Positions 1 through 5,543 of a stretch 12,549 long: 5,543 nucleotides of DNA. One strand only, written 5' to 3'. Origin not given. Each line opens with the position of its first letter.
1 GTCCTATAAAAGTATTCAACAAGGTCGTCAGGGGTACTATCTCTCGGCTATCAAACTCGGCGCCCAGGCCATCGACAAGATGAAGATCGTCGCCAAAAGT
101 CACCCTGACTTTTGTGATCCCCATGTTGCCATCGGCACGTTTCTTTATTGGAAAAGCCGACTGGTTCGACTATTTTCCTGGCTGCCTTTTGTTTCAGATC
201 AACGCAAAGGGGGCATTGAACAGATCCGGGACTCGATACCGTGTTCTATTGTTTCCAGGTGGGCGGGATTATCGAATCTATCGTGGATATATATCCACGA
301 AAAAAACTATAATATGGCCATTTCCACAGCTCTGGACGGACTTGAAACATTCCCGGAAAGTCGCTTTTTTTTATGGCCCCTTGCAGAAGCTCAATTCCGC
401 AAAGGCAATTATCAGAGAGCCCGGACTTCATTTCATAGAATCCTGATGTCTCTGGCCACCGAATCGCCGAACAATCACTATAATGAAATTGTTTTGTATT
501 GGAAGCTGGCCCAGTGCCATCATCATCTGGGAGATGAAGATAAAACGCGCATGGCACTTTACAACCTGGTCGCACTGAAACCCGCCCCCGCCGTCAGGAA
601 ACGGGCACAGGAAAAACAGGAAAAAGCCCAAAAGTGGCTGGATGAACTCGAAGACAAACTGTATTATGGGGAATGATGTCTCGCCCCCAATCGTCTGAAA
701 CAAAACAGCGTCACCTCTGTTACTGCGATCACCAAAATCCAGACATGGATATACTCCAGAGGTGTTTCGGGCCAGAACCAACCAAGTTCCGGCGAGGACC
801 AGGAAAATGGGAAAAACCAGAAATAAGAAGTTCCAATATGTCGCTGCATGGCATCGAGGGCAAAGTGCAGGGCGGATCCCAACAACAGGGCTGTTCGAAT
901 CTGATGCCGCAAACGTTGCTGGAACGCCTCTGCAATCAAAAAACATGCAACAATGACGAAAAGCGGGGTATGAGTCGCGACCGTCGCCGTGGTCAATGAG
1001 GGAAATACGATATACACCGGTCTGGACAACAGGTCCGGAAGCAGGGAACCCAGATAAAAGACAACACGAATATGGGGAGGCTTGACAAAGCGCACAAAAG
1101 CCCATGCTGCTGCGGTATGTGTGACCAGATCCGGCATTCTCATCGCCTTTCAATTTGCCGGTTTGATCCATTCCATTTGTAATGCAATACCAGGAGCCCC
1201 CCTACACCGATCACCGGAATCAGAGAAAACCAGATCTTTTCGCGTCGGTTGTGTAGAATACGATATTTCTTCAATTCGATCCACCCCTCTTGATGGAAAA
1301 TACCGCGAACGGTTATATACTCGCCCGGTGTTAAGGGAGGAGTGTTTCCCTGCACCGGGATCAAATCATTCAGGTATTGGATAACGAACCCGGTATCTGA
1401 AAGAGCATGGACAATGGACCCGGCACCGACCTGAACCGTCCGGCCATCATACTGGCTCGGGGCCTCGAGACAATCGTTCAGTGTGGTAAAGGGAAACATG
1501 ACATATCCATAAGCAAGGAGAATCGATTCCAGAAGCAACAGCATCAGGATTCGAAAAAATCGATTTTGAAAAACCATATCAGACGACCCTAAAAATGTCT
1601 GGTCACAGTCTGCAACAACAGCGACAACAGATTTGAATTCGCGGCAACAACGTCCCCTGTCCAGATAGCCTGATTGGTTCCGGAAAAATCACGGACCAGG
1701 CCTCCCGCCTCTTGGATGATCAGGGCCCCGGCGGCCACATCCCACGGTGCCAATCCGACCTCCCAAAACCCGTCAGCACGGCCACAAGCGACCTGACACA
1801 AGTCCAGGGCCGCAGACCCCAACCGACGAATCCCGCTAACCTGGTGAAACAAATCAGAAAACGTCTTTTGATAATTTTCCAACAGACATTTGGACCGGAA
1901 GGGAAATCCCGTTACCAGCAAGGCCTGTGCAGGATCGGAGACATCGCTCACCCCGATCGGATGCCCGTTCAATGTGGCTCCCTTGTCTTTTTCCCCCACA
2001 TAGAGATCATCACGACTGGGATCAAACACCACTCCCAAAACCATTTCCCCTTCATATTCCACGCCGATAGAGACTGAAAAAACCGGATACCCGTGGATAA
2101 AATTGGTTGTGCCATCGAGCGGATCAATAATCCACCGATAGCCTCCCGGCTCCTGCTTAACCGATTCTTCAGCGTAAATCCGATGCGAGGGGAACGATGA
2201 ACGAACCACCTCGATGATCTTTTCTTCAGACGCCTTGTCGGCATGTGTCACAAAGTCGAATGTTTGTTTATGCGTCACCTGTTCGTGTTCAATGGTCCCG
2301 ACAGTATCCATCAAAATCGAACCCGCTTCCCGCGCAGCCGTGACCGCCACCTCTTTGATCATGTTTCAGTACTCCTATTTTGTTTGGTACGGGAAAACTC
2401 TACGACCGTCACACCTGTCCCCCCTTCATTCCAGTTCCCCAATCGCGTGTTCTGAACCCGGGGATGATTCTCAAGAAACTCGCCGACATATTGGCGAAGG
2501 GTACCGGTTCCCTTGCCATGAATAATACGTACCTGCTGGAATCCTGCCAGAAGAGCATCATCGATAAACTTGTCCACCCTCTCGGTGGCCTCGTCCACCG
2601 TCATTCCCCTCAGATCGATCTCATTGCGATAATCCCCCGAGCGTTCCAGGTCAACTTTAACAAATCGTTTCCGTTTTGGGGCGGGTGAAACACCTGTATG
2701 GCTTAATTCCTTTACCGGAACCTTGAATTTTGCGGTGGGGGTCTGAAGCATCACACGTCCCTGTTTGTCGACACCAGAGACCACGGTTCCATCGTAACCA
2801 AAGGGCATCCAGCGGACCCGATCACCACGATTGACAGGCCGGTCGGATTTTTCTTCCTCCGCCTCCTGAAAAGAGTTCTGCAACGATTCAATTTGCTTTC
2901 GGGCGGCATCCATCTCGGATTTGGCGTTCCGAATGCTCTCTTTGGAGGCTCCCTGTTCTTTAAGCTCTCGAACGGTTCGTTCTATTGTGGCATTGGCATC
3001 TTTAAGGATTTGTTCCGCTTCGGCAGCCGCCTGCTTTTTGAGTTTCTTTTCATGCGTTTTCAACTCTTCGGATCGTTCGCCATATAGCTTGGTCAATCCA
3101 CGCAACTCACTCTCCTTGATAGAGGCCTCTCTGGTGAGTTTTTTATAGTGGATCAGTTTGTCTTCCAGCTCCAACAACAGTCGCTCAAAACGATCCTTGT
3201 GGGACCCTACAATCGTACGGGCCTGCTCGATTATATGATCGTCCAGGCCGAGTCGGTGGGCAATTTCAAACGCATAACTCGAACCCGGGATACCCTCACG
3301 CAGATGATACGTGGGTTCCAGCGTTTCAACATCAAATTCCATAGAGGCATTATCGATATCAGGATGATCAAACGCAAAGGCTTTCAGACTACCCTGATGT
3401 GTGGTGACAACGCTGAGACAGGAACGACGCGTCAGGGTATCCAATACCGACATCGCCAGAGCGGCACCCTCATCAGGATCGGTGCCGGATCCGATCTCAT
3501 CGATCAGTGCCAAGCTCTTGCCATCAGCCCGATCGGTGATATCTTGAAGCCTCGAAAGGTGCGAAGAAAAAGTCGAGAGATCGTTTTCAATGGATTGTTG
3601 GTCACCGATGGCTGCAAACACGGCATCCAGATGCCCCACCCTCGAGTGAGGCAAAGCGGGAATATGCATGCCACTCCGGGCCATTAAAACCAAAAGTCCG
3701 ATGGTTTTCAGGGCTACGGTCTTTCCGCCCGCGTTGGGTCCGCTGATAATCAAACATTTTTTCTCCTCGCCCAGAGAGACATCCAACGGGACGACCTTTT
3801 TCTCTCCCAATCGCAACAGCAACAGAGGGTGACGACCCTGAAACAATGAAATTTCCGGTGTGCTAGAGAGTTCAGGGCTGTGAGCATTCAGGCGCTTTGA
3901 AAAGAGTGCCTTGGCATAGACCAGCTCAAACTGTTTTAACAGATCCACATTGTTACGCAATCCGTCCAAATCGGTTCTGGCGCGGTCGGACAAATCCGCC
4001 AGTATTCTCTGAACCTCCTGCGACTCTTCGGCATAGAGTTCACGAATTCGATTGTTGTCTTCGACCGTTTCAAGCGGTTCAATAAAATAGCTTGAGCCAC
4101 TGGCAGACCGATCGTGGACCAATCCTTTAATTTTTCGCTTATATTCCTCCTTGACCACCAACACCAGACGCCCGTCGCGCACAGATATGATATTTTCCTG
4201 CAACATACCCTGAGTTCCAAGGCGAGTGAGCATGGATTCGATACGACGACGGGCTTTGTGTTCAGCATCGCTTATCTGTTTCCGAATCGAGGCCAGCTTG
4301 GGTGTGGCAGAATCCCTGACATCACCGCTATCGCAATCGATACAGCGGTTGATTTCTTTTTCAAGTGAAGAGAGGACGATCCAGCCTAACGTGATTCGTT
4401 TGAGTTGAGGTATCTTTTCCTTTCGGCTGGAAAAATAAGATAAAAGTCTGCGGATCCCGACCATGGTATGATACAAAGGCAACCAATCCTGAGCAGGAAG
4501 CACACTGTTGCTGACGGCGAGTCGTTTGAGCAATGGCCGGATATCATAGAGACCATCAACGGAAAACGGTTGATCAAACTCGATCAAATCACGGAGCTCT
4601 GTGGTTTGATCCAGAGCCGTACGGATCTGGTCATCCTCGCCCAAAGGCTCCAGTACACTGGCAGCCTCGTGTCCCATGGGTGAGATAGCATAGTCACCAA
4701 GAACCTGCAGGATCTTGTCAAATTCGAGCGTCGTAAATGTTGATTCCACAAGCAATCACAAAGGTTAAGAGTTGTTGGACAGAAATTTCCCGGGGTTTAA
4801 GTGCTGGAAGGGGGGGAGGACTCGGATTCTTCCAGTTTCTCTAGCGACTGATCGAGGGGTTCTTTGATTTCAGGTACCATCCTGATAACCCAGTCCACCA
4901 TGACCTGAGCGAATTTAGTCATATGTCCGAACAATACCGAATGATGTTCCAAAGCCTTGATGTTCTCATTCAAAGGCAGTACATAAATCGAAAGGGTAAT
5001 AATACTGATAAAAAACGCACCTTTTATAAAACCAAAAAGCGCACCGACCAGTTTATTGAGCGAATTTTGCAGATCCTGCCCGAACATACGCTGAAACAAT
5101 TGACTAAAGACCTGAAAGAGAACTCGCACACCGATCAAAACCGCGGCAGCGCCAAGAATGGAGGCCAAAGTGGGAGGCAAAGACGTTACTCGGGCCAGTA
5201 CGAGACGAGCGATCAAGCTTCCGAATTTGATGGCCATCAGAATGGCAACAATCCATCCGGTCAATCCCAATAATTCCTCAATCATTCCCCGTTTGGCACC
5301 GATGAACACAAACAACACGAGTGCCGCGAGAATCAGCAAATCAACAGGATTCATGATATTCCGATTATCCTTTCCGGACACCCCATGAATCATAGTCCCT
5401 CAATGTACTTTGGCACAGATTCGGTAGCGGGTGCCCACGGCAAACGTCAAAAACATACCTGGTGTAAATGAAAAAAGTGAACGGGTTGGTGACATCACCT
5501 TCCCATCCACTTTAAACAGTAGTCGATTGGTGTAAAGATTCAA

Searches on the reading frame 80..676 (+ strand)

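Call 65: search_protein_families(library=pfam, proteins=[window:80-676:+], max_evalue=0.01)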
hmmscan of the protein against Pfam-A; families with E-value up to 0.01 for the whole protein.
window:80-676:+ (198 aa): 6 families
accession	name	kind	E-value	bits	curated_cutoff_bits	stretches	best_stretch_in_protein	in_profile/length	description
PF07719.23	TPR_2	-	6e-06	26.4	27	0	101-122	7-28/34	Tetratricopeptide repeat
PF13424.12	TPR_12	-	8e-06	26.4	30.1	1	100-155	8-63/77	Tetratricopeptide repeat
PF13174.12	TPR_6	-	2.1e-05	25.3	26.3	0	101-122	6-27/33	Tetratricopeptide repeat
PF13181.12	TPR_8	-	7.3e-05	23.1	25.7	0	66-84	6-24/34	Tetratricopeptide repeat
PF13428.12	TPR_14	-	0.001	20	23.5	0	139-173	3-38/44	Tetratricopeptide repeat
PF13432.12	TPR_16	-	0.0013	19.6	32.7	0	84-122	20-58/65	Tetratricopeptide repeat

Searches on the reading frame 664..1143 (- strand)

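Call 65: search_protein_families(library=pfam, proteins=[window:664-1143:-], max_evalue=0.01)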
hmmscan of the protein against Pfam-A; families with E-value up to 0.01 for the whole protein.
window:664-1143:- (159 aa): 2 families
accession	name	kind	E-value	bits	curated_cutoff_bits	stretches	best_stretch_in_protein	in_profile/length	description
PF04307.19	YdjM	-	4.3e-08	33.3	29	1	7-137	4-144/176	YdjM inner membrane protein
PF00882.24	Zn_dep_PLPC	-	0.0011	19.3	26.8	1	28-105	28-99/167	Zinc dependent phospholipase C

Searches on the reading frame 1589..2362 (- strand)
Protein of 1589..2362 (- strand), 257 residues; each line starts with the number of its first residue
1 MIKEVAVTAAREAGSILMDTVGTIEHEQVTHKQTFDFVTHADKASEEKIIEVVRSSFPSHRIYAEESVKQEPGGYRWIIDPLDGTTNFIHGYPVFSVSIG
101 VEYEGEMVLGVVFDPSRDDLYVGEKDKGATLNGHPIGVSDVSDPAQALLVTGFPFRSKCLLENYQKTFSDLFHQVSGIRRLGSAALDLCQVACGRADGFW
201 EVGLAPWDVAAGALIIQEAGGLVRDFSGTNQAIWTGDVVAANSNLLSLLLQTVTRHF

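Call 10: search_protein_families(library=pfam, proteins=[window:1589-2362:-], max_evalue=0.01)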
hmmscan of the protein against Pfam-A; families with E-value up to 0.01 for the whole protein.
window:1589-2362:- (257 aa): 1 family
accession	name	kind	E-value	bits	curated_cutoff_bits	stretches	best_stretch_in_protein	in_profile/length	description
PF00459.30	Inositol_P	-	4.5e-69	233.4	27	1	3-254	6-267/271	Inositol monophosphatase family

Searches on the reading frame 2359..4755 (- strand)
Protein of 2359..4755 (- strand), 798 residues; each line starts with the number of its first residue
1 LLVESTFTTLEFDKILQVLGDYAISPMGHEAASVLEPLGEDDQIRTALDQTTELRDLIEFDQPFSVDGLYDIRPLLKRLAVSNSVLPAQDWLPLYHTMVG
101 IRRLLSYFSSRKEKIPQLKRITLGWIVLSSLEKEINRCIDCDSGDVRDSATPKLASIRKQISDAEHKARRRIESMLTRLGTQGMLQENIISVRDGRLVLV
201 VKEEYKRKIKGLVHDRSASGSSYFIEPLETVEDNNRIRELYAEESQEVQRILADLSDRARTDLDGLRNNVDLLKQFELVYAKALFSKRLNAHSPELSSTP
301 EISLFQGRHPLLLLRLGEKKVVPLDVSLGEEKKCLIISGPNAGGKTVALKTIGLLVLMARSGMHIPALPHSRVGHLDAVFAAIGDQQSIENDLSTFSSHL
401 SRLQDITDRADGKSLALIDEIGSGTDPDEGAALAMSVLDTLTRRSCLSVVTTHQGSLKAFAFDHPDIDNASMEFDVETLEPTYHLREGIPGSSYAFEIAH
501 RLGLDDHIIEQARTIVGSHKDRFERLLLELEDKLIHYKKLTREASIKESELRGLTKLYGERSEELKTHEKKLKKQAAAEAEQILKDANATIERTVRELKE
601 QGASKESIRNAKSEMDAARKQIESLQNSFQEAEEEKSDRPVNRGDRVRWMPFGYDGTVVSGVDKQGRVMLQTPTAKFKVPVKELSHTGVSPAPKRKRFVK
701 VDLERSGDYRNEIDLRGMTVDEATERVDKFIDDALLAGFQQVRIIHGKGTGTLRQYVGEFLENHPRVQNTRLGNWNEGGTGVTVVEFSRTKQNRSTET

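Call 10: search_protein_families(library=pfam, proteins=[window:2359-4755:-], max_evalue=0.01)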
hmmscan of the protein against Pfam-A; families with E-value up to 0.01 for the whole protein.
window:2359-4755:- (798 aa): 3 families
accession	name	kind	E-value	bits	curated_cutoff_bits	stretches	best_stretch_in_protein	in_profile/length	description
PF00488.27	MutS_V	-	1.1e-31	110.7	30.2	1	335-516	1-184/188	MutS domain V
PF01713.27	Smr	-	1.6e-28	99.1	25.7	1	713-787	1-76/77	Smr domain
PF20297.4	MSSS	-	0.003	17.6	26.8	1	644-684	2-42/42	MutS2 and Smr-associated SH3 domain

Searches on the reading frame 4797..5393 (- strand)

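Call 10: search_protein_families(library=pfam, proteins=[window:4797-5393:-], max_evalue=0.01)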
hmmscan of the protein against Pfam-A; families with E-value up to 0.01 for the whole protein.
window:4797-5393:- (198 aa): 1 family
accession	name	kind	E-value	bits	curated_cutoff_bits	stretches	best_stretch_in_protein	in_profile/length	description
PF02674.22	Colicin_V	-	5.4e-22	78.8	29.3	1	17-161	1-142/144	Colicin V production protein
